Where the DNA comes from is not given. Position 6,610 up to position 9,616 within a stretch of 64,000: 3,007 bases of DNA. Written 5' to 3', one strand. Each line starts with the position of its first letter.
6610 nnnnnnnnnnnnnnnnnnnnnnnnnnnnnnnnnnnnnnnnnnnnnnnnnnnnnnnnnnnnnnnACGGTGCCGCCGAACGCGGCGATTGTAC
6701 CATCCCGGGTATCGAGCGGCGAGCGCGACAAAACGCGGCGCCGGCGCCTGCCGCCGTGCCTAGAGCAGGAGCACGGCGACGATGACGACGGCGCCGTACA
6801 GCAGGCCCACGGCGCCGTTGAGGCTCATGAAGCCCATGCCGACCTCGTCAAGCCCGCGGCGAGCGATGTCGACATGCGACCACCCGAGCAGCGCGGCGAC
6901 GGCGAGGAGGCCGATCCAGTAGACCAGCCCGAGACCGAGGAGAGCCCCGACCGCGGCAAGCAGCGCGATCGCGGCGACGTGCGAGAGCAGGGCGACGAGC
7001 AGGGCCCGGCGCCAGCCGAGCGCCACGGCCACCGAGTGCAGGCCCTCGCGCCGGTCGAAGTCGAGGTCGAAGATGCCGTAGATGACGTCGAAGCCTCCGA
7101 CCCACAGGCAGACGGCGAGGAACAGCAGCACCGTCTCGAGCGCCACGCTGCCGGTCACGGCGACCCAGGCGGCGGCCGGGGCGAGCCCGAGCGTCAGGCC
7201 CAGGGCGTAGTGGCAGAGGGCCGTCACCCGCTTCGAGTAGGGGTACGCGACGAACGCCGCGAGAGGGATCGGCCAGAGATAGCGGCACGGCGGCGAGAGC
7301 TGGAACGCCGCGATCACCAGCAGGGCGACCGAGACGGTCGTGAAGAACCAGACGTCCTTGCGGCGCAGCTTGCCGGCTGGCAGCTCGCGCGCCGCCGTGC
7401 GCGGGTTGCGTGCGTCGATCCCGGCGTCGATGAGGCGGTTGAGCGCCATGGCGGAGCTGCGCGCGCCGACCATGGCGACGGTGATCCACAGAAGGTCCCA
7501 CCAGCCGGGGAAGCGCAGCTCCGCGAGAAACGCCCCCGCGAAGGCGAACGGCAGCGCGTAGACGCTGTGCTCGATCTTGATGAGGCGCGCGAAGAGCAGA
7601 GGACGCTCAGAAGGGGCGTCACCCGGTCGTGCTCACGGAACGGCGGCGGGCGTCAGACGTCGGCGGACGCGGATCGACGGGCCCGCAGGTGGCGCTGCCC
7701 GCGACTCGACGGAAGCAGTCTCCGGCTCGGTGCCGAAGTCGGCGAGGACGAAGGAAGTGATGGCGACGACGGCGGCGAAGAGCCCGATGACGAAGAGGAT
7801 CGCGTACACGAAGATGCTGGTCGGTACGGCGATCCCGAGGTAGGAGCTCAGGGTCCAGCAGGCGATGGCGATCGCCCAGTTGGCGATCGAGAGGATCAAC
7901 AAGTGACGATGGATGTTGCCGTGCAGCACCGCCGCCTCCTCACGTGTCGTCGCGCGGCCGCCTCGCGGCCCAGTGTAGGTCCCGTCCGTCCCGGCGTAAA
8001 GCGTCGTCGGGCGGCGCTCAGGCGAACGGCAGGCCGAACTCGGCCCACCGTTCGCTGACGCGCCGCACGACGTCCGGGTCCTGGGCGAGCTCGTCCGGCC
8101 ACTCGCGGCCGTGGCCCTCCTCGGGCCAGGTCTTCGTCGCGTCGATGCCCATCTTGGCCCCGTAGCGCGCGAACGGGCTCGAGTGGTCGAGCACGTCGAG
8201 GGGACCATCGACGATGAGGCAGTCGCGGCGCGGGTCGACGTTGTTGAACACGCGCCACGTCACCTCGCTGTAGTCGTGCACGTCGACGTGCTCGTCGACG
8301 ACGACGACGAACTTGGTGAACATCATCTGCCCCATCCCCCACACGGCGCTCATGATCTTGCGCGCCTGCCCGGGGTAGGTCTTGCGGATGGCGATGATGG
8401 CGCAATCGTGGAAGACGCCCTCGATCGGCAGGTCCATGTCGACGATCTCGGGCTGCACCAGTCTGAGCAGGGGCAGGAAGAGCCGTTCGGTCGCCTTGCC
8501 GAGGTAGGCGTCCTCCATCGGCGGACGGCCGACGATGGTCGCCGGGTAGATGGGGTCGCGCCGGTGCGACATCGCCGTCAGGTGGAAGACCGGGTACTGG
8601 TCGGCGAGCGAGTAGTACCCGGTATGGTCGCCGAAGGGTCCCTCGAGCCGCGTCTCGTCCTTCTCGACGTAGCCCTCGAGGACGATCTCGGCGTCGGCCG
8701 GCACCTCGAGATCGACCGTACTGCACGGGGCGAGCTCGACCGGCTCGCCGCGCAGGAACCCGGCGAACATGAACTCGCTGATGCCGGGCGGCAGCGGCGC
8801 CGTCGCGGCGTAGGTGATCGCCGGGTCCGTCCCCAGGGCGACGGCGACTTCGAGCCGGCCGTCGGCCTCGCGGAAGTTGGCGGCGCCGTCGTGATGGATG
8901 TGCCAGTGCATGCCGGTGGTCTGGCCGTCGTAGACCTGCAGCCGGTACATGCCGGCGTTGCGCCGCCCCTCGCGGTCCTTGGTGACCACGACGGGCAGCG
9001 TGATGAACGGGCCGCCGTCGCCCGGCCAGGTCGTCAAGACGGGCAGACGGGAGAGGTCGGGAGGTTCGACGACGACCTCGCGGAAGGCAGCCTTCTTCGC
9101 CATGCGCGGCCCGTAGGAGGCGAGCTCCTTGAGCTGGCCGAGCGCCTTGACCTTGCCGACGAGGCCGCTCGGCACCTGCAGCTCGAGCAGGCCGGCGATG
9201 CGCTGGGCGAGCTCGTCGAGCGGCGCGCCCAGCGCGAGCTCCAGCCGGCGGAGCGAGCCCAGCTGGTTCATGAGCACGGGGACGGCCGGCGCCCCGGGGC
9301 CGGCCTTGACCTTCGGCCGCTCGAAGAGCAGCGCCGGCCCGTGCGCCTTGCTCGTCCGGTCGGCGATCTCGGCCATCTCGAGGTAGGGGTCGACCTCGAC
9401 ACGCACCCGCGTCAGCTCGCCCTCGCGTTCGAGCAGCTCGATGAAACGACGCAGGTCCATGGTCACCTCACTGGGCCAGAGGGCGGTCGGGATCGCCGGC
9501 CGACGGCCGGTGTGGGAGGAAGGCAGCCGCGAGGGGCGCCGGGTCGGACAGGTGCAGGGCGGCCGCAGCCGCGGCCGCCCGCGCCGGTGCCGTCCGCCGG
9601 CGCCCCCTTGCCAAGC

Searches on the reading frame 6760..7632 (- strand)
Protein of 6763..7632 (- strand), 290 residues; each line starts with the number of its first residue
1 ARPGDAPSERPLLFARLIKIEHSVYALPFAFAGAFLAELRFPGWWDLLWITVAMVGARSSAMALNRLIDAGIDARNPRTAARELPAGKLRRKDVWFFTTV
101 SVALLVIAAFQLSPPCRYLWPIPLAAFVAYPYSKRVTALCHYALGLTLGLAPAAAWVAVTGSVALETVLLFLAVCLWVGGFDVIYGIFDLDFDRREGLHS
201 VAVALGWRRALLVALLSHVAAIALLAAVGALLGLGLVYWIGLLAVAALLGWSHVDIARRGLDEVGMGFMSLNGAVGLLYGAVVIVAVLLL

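Call 3: search_protein_families(library=pfam, proteins=[window:6760-7473:-], max_evalue=0.01)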
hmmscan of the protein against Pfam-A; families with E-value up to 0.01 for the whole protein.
window:6760-7473:- (237 aa): 1 family
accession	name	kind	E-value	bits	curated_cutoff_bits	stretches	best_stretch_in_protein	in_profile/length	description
PF01040.23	UbiA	-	1.9e-41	142.4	34.2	1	2-209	30-238/250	UbiA prenyltransferase family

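Call 64: search_protein_families(library=ncbifam, proteins=[window:6763-7632:-], max_evalue=0.001)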
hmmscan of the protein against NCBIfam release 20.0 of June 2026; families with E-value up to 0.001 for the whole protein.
window:6763-7632:- (290 aa): 24 families
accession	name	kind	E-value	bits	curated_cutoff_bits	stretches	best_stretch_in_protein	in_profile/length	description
NF009524.0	PRK12886.1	equivalog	6.3e-84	281.8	387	1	13-283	10-280/291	prenyltransferase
TIGR01475.1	ubiA_other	subfamily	3.6e-81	272.7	180.8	1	14-289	5-282/282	UbiA-like polyprenyltransferase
NF009526.0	PRK12888.1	equivalog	4.1e-79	266.1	364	1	14-284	18-291/301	4-hydroxybenzoate octaprenyltransferase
NF041586.1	MqnP_DT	exception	1.4e-78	264.4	430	1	14-287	3-276/277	menaquinone biosynthesis prenyltransferase MqnP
NF041584.1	MqnP_SCO4491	exception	6.5e-71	239.3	420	1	14-282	6-277/285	menaquinone biosynthesis prenyltransferase MqnP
NF009609.0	PRK13106.1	equivalog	1.6e-55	188.6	349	1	13-289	17-297/301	prenyltransferase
NF041585.1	MqnP_Cj_Hp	exception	7.6e-54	183.1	375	1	14-285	4-279/281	menaquinone biosynthesis prenyltransferase MqnP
NF009515.0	PRK12874.1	equivalog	6.7e-53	179.9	392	1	14-287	11-288/291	4-hydroxybenzoate polyprenyltransferase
NF009532.0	PRK12895.1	equivalog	5.9e-45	153.9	414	1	17-287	9-280/286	prenyltransferase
TIGR01474.1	ubiA_proteo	equivalog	1.1e-35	123.5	275.45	1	28-285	22-279/282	4-hydroxybenzoate octaprenyltransferase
NF009517.0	PRK12876.1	equivalog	1.3e-31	110.2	419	1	38-225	39-233/300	prenyltransferase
NF009514.0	PRK12873.1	equivalog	4.8e-18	65.5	246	1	60-268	62-277/297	4-hydroxybenzoate polyprenyltransferase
TIGR01473.1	cyoE_ctaB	equivalog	8.6e-16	58.5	210.3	1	14-258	3-251/281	heme o synthase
NF009523.0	PRK12884.1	equivalog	8.6e-16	57.9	269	1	15-249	8-239/279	prenyltransferase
NF003349.0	PRK04375.1-2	equivalog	8e-12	45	246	1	30-178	44-195/318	heme o synthase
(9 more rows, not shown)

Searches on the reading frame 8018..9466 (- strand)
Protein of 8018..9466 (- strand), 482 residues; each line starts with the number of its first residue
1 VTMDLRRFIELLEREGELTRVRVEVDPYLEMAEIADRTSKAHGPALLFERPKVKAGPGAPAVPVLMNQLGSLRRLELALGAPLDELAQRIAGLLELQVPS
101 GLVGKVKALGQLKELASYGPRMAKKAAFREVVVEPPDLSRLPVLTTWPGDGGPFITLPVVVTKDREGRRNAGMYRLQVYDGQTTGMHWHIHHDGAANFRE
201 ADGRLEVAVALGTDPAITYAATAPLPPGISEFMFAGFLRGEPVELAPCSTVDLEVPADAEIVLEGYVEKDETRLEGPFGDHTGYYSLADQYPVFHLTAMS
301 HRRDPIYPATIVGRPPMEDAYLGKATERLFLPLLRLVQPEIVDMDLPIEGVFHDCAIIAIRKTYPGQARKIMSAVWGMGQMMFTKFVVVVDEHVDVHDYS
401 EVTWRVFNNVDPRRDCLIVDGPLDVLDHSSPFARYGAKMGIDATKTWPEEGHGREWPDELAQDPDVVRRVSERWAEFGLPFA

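Call 64: search_protein_families(library=ncbifam, proteins=[window:8018-9466:-], max_evalue=0.001)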
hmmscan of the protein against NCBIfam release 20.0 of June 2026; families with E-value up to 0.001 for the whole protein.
window:8018-9466:- (482 aa): 7 families
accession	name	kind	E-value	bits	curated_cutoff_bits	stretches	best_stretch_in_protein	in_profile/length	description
TIGR03701.1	mena_SCO4490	equivalog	8.6e-184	611.3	495.9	1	8-438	2-433/433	menaquinone biosynthesis decarboxylase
TIGR00148.1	TIGR00148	subfamily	2.1e-146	488.1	244.85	1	5-445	1-437/438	UbiD family decarboxylase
NF008175.0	PRK10922.1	equivalog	1e-125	420.1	788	1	3-477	7-488/497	4-hydroxy-3-polyprenylbenzoate decarboxylase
NF041204.1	VdcC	exception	2e-70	237.5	650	1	4-454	3-446/467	non-oxidative hydroxyarylic acid decarboxylases subunit C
NF041219.1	BagN_FevL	exception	1.3e-38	132.7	1000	1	3-318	18-331/502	bagremycin/ferroverdin biosynthesis UbiD family decarboxylase BagN/FevL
TIGR02724.1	phenyl_P_beta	equivalog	1.7e-38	132.3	468.95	1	3-478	1-470/472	phenylphosphate carboxylase subunit beta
TIGR02723.1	phenyl_P_alpha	equivalog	3.5e-33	114.9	564.6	1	6-418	11-412/485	phenylphosphate carboxylase subunit alpha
